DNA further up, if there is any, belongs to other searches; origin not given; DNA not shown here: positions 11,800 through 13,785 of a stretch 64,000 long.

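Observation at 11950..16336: ECF sigma factor fused to a polytopic membrane domain, directly followed by a Ser/Thr kinase carrying a fourfold extracellular repeat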

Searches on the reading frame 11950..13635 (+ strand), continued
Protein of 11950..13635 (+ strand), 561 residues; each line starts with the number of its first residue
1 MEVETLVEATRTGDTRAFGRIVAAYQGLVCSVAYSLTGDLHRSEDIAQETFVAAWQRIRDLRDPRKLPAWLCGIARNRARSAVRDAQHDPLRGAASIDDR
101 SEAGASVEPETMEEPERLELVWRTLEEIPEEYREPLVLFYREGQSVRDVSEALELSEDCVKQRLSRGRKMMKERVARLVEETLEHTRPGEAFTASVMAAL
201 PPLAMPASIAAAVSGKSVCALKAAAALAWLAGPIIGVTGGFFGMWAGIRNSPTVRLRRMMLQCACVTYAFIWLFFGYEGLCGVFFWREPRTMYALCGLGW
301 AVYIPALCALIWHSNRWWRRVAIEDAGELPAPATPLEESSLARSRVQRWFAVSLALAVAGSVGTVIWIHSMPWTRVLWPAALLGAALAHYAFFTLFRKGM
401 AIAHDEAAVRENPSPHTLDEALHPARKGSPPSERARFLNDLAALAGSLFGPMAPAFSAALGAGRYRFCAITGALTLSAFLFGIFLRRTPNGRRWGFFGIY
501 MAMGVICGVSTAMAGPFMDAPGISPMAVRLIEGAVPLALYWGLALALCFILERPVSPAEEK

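Call 14: find_encoding_contigs(protein=P0001, flank=8000, max_places=2)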
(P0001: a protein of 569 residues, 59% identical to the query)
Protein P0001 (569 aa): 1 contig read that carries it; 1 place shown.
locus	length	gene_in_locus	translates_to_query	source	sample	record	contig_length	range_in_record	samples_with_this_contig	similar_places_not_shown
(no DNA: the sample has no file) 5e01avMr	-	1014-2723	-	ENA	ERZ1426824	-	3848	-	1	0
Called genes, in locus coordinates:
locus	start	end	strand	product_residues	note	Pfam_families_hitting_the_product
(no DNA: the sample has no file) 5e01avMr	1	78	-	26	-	?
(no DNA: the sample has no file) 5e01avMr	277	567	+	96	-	-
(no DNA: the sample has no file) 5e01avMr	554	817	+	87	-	-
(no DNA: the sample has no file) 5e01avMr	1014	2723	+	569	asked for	PF04542:Sigma70_r2, PF08281:Sigma70_r4_2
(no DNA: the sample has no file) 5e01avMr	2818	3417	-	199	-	-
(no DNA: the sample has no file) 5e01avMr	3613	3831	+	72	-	-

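Call 15: find_encoding_contigs(protein=P0002, flank=8000, max_places=2)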
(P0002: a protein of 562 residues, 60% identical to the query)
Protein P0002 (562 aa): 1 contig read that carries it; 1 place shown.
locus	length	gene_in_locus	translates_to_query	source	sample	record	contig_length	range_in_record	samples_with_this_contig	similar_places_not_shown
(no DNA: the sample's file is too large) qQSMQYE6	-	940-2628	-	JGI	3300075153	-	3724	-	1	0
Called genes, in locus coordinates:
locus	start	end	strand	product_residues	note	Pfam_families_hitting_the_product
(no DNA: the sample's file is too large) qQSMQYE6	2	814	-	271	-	?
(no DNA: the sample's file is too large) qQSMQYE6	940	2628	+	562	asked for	PF04542:Sigma70_r2, PF08281:Sigma70_r4_2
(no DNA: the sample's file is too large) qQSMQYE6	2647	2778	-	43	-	-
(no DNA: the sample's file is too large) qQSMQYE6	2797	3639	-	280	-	PF01261:AP_endonuc_2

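Call 36: find_related_loci(query=A1, collection=genome_contigs, flank=10000)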
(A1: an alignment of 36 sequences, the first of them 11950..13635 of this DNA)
Query A1 (561 aa) in genome_contigs; peptide patterns used: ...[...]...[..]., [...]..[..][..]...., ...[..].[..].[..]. (x = any residue, [..] = any of these).
600 stretches matched a pattern (row limit reached: there are more); 547 encode a relative of the query (tblastn E <= 1e-3); the best 80 are kept; 80 distinct loci.
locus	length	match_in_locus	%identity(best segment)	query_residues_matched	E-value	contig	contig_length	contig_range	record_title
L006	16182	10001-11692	53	1-553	0e+0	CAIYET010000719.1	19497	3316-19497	MAG: Candidatus Hydrogenedentes bacterium isolate MJ-time_bin-1056 genome assembly, contig: bin-1056:0719/1133, whole ge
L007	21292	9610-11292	48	6-552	7e-152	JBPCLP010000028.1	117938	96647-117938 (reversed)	MAG: Candidatus Sumerlaeaceae bacterium isolate TH_ant_mag_81 S1Ck127_9611598_flag_0_multi_11.9981_len_117938, whole gen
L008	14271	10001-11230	43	12-417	1e-92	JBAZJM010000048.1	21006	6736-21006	MAG: Lentisphaeria bacterium isolate SO_2017_LW4_12 scaffold_5072_c1_LW137-91_2017, whole genome shotgun sequence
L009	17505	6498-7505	45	6-330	9e-70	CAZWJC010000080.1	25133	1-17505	MAG TPA_asm: uncultured Verrucomicrobiota bacterium isolate SRP220891_co2_456 genome assembly, contig: NODE_3030_length_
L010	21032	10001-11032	42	6-340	1e-68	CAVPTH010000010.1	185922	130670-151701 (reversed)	MAG: uncultured Verrucomicrobiae bacterium isolate MFD00031.bin.2.36 genome assembly, contig: contig_44868, whole genome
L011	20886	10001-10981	42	5-316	4e-68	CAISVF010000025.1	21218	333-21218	MAG: uncultured Verrucomicrobia subdivision 3 bacterium isolate Ki2-D4_bin-0699 genome assembly, contig: bin-0699:025/62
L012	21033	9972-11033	39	3-339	4e-67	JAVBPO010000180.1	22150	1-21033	MAG: Thermoguttaceae bacterium isolate EPI_MAG_00141 c_000008778963, whole genome shotgun sequence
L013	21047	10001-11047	44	6-344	5e-67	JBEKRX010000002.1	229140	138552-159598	MAG: Verrucomicrobiota bacterium isolate SPRUCE 520 SPRUCE_520_2, whole genome shotgun sequence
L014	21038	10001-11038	43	6-338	1e-66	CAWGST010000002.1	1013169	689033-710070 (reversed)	MAG: uncultured Verrucomicrobiae bacterium isolate MFD05580.bin.1.36 genome assembly, contig: contig_2080, whole genome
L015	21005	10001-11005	41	6-331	5e-66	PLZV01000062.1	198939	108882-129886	MAG: Verrucomicrobia bacterium isolate palsa_1439 73.20120700_P3D.107_contig_6106, whole genome shotgun sequence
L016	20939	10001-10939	41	6-311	4e-65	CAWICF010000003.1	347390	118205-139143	MAG: uncultured Acidobacteriaceae bacterium isolate MFD09567.bin.1.5 genome assembly, contig: contig_34576, whole genome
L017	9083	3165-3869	52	6-234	5e-65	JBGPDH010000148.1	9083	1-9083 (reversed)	MAG: Verrucomicrobiia bacterium isolate OBJ_0618_050_29 k141_5798757_length_9083_cov_11.0000, whole genome shotgun seque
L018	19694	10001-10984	42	6-332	2e-64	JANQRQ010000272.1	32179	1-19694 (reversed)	MAG: Planctomycetaceae bacterium isolate IP29b_bin.70 k99_211765, whole genome shotgun sequence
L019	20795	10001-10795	47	6-264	1e-63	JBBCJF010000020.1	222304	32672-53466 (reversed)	MAG: Haloferula sp. isolate MAG_CPA_20 P10A_000000004780, whole genome shotgun sequence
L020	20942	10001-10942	43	6-312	2e-63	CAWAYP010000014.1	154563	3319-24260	MAG: uncultured Verrucomicrobiae bacterium isolate MFD05580.bin.1.99 genome assembly, contig: contig_50009, whole genome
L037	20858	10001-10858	41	6-290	9e-61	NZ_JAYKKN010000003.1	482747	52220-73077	Cellvibrio sp. NN19 Scaffold3, whole genome shotgun sequence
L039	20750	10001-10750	47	5-251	8e-61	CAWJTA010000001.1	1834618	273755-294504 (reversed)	MAG: uncultured Verrucomicrobiae bacterium isolate MFD04463.bin.1.72 genome assembly, contig: contig_20375, whole genome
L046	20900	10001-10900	41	5-311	9e-60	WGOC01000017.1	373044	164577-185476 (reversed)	MAG: bacterium isolate RI_55 c_000000006945, whole genome shotgun sequence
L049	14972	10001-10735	47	6-251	1e-59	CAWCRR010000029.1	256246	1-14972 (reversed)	MAG: uncultured Verrucomicrobiae bacterium isolate MFD09286.bin.2.134 genome assembly, contig: contig_46845, whole genom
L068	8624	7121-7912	43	6-266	8e-59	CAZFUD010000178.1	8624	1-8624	MAG TPA_asm: uncultured Opitutaceae bacterium isolate SRP077602_co4_676 genome assembly, contig: NODE_15625_length_8624_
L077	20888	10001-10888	41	6-295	1e-57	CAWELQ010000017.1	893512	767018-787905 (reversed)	MAG: uncultured delta proteobacterium isolate MFD05684.bin.1.403 genome assembly, contig: contig_49171, whole genome sho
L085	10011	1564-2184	49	6-210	1e-57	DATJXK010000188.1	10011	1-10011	MAG TPA_asm: Pseudomonadales bacterium isolate SMAG_U15124 k141_3647481, whole genome shotgun sequence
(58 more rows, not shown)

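Call 50: predict_structure(alignment_id=A2)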
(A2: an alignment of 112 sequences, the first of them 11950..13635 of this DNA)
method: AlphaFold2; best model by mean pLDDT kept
length: 561 residues; sequences in the alignment: 112
mean_pLDDT: 85.6   pTM: 0.65
mean pLDDT of the five models: 85.6, 84.6, 84.3, 84.2, 83.0
residues with pLDDT >= 90: 324; 70-90: 154; 50-70: 52; < 50: 31
segments of 3 or more residues with pLDDT < 50: 99-107, 200-215
pLDDT, mean of each block of 10 residues (from residue 1): 92 95 89 79 90 96 95 92 87 57 47 71 84 86 86 92 91 73 56 65 40 47 70 83 92 97 97 97 94 94 95 94 96 97 98 98 97 92 95 97 93 88 76 86 90 90 92 96 90 92 96 79 88 94 91 61 43
secondary structure, 60 per line:
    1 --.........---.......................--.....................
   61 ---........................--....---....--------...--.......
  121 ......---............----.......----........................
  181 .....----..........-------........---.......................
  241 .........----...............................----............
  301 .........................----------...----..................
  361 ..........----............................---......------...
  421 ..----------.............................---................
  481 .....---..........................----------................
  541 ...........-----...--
elements in order: H3-11 H15-37 H40-60 H64-87 H90-93 H97-100 H114-126 H130-141 H146-152 H157-185 H190-199 H207-214 H218-249 H254-284 H289-325 H343-370 H375-402 H406-411 H418-422 H433-461 H465-485 H489-514 H525-551

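Call 58: search_protein_families(library=pfam, proteins=[L037:9058-9657:-, L046:9098-9781:-, L039:11658-12485:+, L085:3264-4106:+, L077:11767-13014:+, L049:9200-9835:+, L068:4843-6084:-], max_evalue=0.01)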
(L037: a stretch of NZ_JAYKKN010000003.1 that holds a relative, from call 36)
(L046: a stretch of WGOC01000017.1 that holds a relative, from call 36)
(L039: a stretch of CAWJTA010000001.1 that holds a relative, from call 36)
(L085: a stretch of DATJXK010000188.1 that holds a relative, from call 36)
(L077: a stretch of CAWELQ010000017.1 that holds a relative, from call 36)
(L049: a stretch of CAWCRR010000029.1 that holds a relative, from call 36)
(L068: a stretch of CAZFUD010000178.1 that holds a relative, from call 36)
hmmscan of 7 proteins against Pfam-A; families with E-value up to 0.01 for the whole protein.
L037:9058-9657:- (199 aa): 1 family
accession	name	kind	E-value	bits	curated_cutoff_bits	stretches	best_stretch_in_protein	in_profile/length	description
PF08547.18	CIA30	-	4.2e-07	30.6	24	1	53-193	14-157/157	Complex I intermediate-associated protein 30 (CIA30)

L046:9098-9781:- (227 aa): 1 family
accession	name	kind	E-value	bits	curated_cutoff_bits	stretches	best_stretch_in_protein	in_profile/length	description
PF08547.18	CIA30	-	1.2e-10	42.1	24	1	80-221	13-157/157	Complex I intermediate-associated protein 30 (CIA30)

L039:11658-12485:+ (275 aa): 7 families
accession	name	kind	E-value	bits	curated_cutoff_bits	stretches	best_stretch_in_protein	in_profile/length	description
PF14559.12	TPR_19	-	4.4e-08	33.8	25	0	111-144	1-34/68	Tetratricopeptide repeat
PF13414.12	TPR_11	-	7.1e-07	29.3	26.8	1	111-137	4-30/42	TPR repeat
PF13428.12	TPR_14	-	2e-06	28.4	23.5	0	109-137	9-37/44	Tetratricopeptide repeat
PF13431.12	TPR_17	-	8.1e-06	26.2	24.4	0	225-248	9-32/34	Tetratricopeptide repeat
PF07719.23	TPR_2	-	0.00016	22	27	0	229-262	1-34/34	Tetratricopeptide repeat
PF13181.12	TPR_8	-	0.00018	21.8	25.7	0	229-249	1-21/34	Tetratricopeptide repeat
PF00515.34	TPR_1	-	0.0063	16.7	27.8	0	229-253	1-25/34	Tetratricopeptide repeat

L085:3264-4106:+ (280 aa): 7 families
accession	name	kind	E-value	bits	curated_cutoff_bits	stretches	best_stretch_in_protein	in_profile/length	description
PF13431.12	TPR_17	-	1.6e-05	25.3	24.4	0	230-254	9-33/34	Tetratricopeptide repeat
PF12685.13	SpoIIIAH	-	2.2e-05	24.9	30.6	1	7-141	3-113/191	SpoIIIAH-like protein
PF13428.12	TPR_14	-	0.00018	22.3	23.5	0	236-271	3-38/44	Tetratricopeptide repeat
PF14559.12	TPR_19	-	0.00037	21.2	25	0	230-271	21-62/68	Tetratricopeptide repeat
PF00515.34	TPR_1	-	0.0016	18.6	27.8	0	234-256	1-23/34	Tetratricopeptide repeat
PF13181.12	TPR_8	-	0.0019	18.7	25.7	0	234-255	1-22/34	Tetratricopeptide repeat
PF07719.23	TPR_2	-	0.0035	17.8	27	0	234-266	1-33/34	Tetratricopeptide repeat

L077:11767-13014:+ (415 aa): 1 family
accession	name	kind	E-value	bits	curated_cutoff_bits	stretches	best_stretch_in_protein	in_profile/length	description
PF00144.29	Beta-lactamase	-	2.6e-31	109.5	27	1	77-392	2-312/329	Beta-lactamase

L049:9200-9835:+ (211 aa): 1 family
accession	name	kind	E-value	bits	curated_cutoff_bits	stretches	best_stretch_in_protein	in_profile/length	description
PF22765.1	DUF7010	-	1.9e-05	25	27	1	29-175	20-156/172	Family of unknown function (DUF7010)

L068:4843-6084:- (413 aa): 1 family
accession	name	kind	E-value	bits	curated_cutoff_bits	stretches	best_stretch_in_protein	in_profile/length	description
PF01757.29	Acyl_transf_3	-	2.1e-34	119.5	31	1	10-374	2-325/326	Acyltransferase domain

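Call 74: find_encoding_contigs(protein=P0013, flank=3000, max_places=2)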
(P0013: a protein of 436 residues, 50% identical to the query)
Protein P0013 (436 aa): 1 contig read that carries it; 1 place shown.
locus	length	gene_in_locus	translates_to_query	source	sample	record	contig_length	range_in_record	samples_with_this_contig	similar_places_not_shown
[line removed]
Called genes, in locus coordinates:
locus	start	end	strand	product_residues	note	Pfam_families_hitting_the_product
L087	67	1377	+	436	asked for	-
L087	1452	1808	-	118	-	-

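Call 77: list_cluster_members(proteins=[window:11950-13635:+, P0121])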
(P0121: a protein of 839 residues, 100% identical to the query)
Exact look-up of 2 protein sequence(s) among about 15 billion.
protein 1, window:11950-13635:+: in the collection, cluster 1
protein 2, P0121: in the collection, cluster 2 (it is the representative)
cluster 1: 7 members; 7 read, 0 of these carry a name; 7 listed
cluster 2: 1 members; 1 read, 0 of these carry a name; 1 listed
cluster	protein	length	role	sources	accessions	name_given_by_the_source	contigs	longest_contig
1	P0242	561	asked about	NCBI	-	-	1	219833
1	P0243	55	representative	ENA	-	-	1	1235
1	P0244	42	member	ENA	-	-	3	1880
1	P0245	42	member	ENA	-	-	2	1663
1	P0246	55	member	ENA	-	-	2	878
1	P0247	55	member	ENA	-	-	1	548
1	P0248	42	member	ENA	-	-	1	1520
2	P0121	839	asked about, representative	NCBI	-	-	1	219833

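Call 87: find_encoding_contigs(protein=P0007, flank=5000, max_places=1)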
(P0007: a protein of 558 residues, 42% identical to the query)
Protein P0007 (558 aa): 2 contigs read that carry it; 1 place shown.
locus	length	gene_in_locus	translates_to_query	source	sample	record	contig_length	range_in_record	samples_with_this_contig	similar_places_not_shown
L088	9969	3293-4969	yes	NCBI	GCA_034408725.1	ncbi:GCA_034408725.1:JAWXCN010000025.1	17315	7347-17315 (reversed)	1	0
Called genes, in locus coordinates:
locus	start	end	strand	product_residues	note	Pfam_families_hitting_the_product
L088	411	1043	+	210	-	PF04199:Cyclase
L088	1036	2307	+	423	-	PF00483:NTP_transferase, PF12804:NTP_transf_3 (weak), PF24894:Hexapep_GlmU, PF25247:LbH_GLGC (faint), PF25084:LbH_EIF2B (weak), PF25087:GMPPB_C (weak)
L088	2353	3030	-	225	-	-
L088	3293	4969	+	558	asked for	PF04542:Sigma70_r2, PF08281:Sigma70_r4_2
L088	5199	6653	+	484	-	-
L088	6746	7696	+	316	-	-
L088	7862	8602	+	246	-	PF06439:3keto-disac_hyd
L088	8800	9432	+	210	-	PF00578:AhpC-TSA, PF08534:Redoxin, PF20029:DUF6436, PF13098:Thioredoxin_2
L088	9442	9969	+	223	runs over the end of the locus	PF08534:Redoxin, PF00578:AhpC-TSA, PF13905:Thioredoxin_8 (weak)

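Call 88: find_encoding_contigs(protein=P0014, flank=5000, max_places=1)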
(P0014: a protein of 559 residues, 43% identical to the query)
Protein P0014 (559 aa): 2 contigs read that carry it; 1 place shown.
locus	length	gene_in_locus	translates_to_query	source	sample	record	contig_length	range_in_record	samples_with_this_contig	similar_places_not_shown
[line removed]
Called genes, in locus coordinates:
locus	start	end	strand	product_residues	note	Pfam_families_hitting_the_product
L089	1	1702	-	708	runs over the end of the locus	PF13510:Fer2_4, PF10588:NADH-G_4Fe-4S_3, PF12838:Fer4_7, PF14697:Fer4_21 (weak), PF22117:Fer4_Nqo3 (weak), PF02906:Fe_hyd_lg_C, PF02256:Fe_hyd_SSU, PF01257:2Fe-2S_thioredx, +2 more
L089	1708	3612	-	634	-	PF01512:Complex1_51K, PF10589:NADH_4Fe-4S, PF00037:Fer4 (weak), PF12837:Fer4_6 (weak), PF12838:Fer4_7, PF13187:Fer4_9, PF13237:Fer4_10 (weak), PF14697:Fer4_21 (weak), +1 more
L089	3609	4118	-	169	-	PF01257:2Fe-2S_thioredx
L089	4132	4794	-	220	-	PF06971:Put_DNA-bind_N, PF02629:CoA_binding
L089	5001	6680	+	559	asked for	PF04542:Sigma70_r2, PF08281:Sigma70_r4_2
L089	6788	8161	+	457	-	PF01373:Glyco_hydro_14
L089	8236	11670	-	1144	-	PF17132:Glyco_hydro_106, PF22666:Glyco_hydro_2_N2 (faint), PF17132:Glyco_hydro_106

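Call 89: find_encoding_contigs(protein=P0017, flank=5000, max_places=1)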
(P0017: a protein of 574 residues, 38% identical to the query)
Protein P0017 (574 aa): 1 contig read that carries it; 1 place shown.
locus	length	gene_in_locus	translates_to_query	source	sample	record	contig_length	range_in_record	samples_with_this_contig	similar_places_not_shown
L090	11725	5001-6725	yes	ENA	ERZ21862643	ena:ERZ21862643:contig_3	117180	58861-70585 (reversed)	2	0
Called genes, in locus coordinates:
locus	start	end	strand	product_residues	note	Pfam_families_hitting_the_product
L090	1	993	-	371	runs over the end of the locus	PF15902:Sortilin-Vps10 (faint), PF13088:BNR_2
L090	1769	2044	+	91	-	-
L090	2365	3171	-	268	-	PF02353:CMAS (weak), PF13649:Methyltransf_25, PF08241:Methyltransf_11 (weak)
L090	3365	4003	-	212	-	PF07963:N_methyl (weak)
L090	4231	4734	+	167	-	-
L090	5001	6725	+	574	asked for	PF04542:Sigma70_r2, PF08281:Sigma70_r4_2, PF04545:Sigma70_r4 (weak)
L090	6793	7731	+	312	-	PF01636:APH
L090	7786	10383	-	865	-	PF25788:Ig_Rha78A_N, PF08531:Bac_rhamnosid_N, PF17389:Bac_rhamnosid6H, PF17390:Bac_rhamnosid_C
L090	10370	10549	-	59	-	-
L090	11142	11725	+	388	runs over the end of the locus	PF01408:GFO_IDH_MocA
